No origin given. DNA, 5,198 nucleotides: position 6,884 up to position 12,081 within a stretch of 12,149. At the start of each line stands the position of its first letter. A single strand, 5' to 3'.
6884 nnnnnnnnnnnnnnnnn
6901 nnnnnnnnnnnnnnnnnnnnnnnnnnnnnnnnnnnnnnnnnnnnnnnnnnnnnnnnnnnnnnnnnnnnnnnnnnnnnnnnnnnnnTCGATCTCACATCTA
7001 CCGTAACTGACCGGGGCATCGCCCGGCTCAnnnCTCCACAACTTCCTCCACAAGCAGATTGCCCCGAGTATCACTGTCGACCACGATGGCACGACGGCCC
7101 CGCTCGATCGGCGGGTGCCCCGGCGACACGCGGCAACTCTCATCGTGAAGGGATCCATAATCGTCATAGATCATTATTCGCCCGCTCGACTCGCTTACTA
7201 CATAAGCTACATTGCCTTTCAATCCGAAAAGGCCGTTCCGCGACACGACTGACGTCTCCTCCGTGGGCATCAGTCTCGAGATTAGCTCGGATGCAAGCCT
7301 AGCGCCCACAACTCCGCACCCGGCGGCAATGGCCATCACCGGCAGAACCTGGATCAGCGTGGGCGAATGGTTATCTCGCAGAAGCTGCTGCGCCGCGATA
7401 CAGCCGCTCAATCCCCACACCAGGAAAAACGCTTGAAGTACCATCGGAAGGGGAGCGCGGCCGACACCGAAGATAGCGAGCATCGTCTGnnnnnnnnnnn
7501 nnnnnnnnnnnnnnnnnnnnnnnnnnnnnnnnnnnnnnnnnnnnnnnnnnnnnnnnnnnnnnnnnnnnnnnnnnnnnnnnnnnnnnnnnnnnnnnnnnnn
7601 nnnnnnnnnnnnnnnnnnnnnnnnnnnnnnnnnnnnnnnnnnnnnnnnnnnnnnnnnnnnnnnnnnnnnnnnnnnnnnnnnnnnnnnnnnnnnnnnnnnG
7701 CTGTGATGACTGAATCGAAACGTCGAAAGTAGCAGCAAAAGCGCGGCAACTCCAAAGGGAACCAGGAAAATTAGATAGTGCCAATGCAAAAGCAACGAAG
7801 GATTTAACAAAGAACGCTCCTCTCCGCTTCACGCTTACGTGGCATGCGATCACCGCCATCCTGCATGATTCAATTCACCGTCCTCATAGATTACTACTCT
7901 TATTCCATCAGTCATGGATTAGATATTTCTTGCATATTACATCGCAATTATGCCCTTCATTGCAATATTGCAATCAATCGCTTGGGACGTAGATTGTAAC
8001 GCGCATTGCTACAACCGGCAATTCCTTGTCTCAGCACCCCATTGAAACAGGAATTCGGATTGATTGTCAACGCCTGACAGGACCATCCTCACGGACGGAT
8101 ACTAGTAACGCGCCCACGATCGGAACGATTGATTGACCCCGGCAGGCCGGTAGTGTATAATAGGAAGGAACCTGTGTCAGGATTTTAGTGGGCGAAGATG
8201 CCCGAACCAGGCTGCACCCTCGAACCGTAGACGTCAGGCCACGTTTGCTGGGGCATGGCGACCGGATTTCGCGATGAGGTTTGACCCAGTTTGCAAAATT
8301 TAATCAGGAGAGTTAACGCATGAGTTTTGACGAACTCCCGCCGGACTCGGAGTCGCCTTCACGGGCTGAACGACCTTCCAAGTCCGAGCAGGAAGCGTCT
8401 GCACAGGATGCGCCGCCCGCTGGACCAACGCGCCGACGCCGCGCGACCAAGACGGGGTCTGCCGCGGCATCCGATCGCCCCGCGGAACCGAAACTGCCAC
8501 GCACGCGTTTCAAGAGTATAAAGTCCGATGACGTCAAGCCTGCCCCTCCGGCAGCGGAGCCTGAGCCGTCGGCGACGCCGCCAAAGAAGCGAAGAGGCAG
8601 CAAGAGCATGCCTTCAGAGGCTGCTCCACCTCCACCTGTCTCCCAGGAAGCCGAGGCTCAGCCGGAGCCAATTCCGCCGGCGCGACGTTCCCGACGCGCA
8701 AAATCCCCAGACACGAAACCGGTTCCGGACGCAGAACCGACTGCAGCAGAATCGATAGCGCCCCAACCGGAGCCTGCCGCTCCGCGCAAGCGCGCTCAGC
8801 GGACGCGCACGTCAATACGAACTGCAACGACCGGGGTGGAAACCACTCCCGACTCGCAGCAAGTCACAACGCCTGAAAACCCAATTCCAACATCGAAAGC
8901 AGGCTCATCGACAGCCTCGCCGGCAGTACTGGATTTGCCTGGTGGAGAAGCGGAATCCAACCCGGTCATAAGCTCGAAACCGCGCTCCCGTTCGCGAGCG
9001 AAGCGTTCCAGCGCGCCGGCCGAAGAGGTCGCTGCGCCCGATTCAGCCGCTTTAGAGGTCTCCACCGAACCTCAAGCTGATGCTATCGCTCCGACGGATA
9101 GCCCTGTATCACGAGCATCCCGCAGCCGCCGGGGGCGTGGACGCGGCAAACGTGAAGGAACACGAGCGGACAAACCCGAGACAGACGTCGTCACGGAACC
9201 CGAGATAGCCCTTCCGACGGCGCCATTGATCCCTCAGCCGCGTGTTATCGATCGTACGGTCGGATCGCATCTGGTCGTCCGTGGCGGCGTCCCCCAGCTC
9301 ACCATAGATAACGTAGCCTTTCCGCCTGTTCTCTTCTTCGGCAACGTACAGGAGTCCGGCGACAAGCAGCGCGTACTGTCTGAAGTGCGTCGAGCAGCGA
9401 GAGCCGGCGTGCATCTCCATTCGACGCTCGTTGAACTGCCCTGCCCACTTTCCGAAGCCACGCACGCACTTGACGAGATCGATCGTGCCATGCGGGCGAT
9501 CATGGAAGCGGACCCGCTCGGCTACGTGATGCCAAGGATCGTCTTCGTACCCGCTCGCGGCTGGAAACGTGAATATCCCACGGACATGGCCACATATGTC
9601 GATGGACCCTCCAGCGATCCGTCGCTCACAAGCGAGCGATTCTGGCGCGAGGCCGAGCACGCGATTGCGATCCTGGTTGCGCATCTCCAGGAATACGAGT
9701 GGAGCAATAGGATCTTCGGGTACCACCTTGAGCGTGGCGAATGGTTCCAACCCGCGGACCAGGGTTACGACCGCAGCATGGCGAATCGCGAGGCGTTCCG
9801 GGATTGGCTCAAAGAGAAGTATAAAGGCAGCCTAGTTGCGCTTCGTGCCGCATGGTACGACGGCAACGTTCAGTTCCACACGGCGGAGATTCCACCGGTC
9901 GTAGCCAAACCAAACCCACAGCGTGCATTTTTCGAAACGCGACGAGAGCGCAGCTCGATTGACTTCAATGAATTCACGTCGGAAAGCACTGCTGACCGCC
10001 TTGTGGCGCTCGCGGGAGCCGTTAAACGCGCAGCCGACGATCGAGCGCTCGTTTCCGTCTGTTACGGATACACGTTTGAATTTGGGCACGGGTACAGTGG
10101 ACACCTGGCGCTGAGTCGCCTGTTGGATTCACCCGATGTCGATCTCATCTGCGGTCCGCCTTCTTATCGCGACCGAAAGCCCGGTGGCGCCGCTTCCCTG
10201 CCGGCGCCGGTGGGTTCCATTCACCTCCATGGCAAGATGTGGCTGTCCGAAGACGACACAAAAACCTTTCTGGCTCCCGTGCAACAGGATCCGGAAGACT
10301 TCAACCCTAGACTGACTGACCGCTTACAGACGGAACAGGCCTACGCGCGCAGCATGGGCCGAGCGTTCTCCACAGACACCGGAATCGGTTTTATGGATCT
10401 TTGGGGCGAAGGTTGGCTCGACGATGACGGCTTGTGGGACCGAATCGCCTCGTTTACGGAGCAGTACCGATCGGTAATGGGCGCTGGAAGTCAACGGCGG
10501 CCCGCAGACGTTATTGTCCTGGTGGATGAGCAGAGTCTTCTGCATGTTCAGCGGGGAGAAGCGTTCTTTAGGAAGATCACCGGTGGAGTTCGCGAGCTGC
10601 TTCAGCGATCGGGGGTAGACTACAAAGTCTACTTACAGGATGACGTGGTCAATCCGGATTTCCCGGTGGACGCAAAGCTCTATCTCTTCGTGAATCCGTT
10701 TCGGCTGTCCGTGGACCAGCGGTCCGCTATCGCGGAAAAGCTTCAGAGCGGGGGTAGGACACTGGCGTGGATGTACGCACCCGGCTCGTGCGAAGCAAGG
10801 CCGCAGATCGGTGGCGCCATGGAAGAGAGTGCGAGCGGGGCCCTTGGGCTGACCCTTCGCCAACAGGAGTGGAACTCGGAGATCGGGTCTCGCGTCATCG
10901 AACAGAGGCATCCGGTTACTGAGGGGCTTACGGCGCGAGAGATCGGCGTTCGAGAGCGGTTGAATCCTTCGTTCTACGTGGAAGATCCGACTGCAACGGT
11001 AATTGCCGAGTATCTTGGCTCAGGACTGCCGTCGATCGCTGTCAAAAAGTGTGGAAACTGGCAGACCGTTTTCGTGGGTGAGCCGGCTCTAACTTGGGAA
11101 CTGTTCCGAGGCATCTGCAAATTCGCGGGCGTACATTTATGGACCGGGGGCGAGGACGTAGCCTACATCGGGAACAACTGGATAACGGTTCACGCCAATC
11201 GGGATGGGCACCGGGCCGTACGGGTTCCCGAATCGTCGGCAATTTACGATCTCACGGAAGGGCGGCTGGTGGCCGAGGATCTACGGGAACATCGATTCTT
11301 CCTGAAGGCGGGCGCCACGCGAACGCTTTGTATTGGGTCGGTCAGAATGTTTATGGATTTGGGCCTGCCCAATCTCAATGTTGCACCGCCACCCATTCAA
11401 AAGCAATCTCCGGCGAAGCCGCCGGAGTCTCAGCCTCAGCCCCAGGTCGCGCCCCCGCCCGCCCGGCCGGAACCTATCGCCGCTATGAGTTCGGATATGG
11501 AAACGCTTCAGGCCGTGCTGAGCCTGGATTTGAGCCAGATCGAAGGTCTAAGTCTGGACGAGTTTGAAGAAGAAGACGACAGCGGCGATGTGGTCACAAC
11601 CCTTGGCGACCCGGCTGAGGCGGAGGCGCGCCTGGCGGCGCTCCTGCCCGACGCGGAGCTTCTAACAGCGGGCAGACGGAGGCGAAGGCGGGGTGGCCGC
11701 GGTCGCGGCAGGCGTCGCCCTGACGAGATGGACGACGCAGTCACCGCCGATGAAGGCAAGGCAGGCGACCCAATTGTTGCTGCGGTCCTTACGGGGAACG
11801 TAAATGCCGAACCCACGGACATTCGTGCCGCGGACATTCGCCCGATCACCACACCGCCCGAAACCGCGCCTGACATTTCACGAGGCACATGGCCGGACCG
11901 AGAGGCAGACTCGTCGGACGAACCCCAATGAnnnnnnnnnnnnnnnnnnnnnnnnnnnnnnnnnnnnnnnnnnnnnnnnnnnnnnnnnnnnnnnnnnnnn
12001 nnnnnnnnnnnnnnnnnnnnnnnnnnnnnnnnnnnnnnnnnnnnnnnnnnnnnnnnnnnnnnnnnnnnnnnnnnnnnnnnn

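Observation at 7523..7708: Histidine/alanine/glycine-rich low-complexity insertion in the NfeD-like protein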

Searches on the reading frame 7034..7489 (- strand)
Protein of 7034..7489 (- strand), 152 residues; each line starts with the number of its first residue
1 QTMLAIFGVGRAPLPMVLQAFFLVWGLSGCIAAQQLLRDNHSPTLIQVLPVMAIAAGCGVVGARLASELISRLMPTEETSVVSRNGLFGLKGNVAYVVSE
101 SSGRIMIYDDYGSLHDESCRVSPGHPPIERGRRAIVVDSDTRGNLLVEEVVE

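Call 17: search_solved_structures(query=A2, max_evalue=10, show_alignments=2)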
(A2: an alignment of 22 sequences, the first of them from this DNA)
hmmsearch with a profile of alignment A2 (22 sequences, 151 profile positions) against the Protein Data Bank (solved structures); distinct sequences matched with E-value up to 10: 5.
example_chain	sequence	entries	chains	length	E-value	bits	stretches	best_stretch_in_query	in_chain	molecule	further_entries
5aho_A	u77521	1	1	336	0.11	15.4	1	89-128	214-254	5' EXONUCLEASE APOLLO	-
7b2x_A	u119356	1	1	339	0.12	15.4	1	89-128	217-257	5' exonuclease Apollo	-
7a1f_A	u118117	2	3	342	0.12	15.4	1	89-128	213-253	5' exonuclease Apollo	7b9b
2k14_A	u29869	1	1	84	0.13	15.3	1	75-140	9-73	YuaF protein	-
3wwv_A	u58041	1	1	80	0.24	14.4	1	83-149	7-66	Stomatin operon partner protein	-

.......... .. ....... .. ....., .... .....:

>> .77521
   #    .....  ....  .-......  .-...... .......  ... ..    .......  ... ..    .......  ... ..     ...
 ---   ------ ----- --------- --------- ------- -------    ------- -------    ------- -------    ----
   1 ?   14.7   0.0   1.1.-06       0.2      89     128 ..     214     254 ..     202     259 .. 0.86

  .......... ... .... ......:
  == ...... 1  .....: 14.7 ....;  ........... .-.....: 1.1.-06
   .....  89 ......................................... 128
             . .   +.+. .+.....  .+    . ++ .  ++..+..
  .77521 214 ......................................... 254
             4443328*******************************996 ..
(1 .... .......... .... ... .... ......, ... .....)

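Call 28: search_protein_representatives(alignment_id=A2)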
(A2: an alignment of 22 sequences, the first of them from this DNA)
Query: 22 sequences, 151 profile positions. Proteins with E-value up to 0.001 (for the whole library): 1314; up to 1e-10: 582; up to 1e-30: 64. The best 150 are listed.
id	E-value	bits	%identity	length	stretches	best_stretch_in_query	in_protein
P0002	2.1e-68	245.1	-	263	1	2-150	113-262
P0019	7.1e-67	240.2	-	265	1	2-151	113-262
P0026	9.4e-64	230.0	-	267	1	2-149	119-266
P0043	1.3e-61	223.1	-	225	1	3-149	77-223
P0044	2.6e-59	215.6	-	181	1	4-150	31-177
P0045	1.8e-58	212.9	-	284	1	4-151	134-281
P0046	3.2e-58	212.1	-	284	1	2-150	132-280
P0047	1.2e-57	210.2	-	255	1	2-150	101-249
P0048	1.8e-57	209.6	-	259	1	4-150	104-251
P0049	1.1e-55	203.8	-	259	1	4-149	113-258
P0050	2.7e-55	202.6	-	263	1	2-150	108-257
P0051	4.0e-55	202.0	-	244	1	2-150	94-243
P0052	8.2e-55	201.0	-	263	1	2-150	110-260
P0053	1.4e-52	193.8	-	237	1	2-150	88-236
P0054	2.4e-51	189.8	-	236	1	3-150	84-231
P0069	8.9e-44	165.2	-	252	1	3-149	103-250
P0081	8.4e-38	145.8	-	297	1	2-148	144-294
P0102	8.7e-31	123.0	-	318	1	4-148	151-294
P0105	3.2e-30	121.2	-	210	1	2-149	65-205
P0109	5.1e-29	117.3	-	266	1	3-143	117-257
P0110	1.1e-28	116.2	-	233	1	4-148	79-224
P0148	5.9e-24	100.8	-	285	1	3-144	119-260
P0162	4.4e-23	98.0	-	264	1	4-144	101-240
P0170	9.2e-23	97.0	-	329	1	2-142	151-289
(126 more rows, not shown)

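Call 35: find_related_loci(query=A2, collection=genome_contigs, flank=4000)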
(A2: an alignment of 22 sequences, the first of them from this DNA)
Query A2 (152 aa) in genome_contigs; peptide patterns used: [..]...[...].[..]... (x = any residue, [..] = any of these).
34 stretches matched a pattern; 29 encode a relative of the query (tblastn E <= 1e-3); 29 distinct loci.
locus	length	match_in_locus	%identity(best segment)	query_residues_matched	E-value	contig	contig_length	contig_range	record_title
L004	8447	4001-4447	70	1-149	8e-71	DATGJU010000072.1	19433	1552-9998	MAG TPA_asm: Chthonomonadaceae bacterium isolate SMAG_U9841 k141_1462839, whole genome shotgun sequence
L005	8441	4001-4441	57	3-150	7e-54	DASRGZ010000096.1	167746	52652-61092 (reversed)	MAG TPA_asm: Chthonomonadaceae bacterium isolate SMAG_U10071 k141_389394, whole genome shotgun sequence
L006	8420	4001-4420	59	10-150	7e-53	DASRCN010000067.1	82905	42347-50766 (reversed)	MAG TPA_asm: Chthonomonadaceae bacterium isolate SMAG_U9954 k141_588168, whole genome shotgun sequence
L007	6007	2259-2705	51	3-152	3e-50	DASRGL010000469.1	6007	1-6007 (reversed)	MAG TPA_asm: Chthonomonadaceae bacterium isolate SMAG_U10057 k141_1575066, whole genome shotgun sequence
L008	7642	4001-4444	51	3-151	6e-47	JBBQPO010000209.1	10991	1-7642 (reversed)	MAG: Chthonomonadales bacterium isolate Co_metawrap_1510 Cmw_1510_k141_13673217_length_10991_cov_7.9523, whole genome sh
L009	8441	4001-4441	52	3-150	4e-47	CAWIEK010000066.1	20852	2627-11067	MAG: uncultured Chthonomonadaceae bacterium isolate MFD04580.bin.1.91 genome assembly, contig: contig_91622, whole genom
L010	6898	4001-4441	49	3-150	2e-43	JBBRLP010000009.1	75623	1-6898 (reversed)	MAG: Chthonomonadales bacterium isolate La1_maxbin2.052 LA1C_X2.052_k141_3781992L_75623_cov_19.9945, whole genome shotgu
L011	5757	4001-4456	46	1-152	2e-43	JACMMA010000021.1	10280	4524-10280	MAG: Armatimonadota bacterium isolate ES-bin-63 ES-bin-63-contig-k141_192719, whole genome shotgun sequence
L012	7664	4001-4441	50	3-150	2e-41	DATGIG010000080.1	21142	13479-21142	MAG TPA_asm: Chthonomonadaceae bacterium isolate SMAG_U9801 k141_1143651, whole genome shotgun sequence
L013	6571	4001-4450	45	3-152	1e-41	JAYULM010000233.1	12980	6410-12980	MAG: Armatimonadota bacterium isolate GFS_9362 GFS_9362_232, whole genome shotgun sequence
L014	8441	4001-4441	45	3-150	2e-40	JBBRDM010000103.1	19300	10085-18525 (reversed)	MAG: Chthonomonadales bacterium isolate Co_metawrap_2451 Cmw_2451_k141_17033597_length_19300_cov_7.0000, whole genome sh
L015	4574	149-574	45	8-150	5e-39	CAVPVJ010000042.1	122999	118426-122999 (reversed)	MAG: uncultured Actinomycetota bacterium isolate MFD00082.bin.1.92 genome assembly, contig: contig_5937, whole genome sh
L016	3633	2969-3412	48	3-151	1e-38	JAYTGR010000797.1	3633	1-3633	MAG: Chthonomonadaceae bacterium isolate GFS_2368 GFS_2368_796, whole genome shotgun sequence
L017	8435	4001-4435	40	2-148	7e-37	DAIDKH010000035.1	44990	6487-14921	MAG TPA_asm: Chthonomonadaceae bacterium isolate clean402 NODE_35_length_44990_cov_4.034378, whole genome shotgun sequen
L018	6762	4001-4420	38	6-148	1e-33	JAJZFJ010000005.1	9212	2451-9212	MAG: bacterium isolate LL3.bin15 NODE_7061_length_9212_cov_1.247111, whole genome shotgun sequence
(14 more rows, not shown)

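Call 54: list_cluster_members(proteins=[P0102, P0105, P0109, P0110, P0170, P0054, P0069, P0081, P0148, P0162])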
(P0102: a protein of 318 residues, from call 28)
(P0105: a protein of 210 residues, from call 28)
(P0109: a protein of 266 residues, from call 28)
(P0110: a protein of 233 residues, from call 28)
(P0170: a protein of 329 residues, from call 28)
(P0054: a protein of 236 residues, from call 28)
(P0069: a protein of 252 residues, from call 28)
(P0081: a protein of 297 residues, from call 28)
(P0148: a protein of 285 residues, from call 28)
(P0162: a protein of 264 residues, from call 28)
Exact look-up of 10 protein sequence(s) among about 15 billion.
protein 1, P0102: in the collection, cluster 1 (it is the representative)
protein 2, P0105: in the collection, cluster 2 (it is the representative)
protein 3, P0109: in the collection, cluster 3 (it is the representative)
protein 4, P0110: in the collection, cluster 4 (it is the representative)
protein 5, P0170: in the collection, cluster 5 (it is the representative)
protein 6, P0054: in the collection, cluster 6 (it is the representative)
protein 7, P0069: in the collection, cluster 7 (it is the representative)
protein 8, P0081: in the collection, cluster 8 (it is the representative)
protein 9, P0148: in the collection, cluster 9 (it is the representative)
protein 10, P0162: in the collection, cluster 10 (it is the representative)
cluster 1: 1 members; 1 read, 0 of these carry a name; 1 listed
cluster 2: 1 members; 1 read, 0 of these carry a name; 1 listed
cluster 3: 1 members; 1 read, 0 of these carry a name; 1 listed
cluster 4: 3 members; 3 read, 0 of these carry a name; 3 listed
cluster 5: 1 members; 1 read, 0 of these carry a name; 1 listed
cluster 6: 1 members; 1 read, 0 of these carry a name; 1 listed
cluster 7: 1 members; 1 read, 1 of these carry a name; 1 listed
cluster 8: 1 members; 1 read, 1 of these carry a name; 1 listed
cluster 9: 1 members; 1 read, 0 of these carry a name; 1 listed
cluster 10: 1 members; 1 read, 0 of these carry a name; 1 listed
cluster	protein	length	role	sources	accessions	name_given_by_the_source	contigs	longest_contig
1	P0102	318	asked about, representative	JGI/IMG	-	-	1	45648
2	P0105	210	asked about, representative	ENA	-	-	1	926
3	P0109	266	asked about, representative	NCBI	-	-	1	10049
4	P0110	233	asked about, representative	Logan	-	-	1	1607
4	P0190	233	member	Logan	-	-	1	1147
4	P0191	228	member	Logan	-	-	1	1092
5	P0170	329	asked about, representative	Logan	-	-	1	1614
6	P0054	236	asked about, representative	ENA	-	-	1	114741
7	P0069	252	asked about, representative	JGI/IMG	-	hypothetical protein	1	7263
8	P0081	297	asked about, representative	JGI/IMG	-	hypothetical protein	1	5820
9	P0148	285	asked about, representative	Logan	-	-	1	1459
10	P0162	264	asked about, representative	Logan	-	-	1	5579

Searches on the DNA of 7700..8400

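Call 40: search_rna_families(source=window, start=7700, end=8400, threshold=evalue, max_evalue=1)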
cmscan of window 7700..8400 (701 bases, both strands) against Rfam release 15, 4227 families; matches with E-value up to 1: 0.
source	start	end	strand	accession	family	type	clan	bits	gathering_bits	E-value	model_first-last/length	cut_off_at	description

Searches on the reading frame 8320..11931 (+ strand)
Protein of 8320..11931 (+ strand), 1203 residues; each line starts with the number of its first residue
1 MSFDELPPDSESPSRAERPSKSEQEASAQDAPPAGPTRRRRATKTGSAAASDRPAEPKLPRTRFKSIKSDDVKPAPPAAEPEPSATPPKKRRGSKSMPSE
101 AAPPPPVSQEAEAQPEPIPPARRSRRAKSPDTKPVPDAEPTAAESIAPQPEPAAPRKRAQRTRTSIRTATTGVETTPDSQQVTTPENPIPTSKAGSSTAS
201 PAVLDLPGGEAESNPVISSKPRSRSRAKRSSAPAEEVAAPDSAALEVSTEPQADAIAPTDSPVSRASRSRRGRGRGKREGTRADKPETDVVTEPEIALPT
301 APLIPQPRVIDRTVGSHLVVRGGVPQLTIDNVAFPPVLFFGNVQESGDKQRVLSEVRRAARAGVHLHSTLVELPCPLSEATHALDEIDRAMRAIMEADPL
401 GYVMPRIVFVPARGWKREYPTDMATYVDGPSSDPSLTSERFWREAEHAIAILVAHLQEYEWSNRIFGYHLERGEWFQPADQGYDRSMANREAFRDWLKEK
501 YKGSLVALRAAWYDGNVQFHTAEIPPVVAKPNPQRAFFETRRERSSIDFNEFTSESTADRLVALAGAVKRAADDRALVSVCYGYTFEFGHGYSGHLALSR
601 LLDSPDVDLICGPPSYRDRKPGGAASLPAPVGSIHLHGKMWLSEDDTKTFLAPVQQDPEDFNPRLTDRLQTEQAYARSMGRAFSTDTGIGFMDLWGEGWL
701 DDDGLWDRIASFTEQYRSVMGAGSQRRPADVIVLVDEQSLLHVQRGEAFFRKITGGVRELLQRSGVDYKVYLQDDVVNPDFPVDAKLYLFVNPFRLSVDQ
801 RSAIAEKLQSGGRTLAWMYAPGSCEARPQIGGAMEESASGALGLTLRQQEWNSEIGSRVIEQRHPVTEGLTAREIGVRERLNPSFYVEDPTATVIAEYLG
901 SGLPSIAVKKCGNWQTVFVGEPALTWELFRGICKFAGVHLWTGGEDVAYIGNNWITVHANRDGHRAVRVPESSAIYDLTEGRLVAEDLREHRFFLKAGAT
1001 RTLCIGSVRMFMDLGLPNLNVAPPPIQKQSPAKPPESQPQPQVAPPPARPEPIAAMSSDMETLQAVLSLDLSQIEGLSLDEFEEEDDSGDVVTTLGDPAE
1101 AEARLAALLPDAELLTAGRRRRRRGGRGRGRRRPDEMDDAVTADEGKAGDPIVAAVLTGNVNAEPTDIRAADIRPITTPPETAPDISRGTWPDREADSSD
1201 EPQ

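Call 3: search_protein_families(library=pfam, proteins=[window:8320-11931:+], max_evalue=0.01)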
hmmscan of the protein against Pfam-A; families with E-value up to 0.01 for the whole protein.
window:8320-11931:+ (1203 aa): 1 family
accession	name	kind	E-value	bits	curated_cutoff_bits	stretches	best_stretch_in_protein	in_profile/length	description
PF02449.21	Glyco_hydro_42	-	0.00021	21.2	21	1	443-581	109-237/376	Beta-galactosidase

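Call 4: search_protein_families(library=ncbifam, proteins=[window:8320-11931:+], max_evalue=0.01)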
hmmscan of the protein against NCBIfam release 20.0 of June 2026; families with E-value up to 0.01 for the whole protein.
window:8320-11931:+ (1203 aa): 0 families
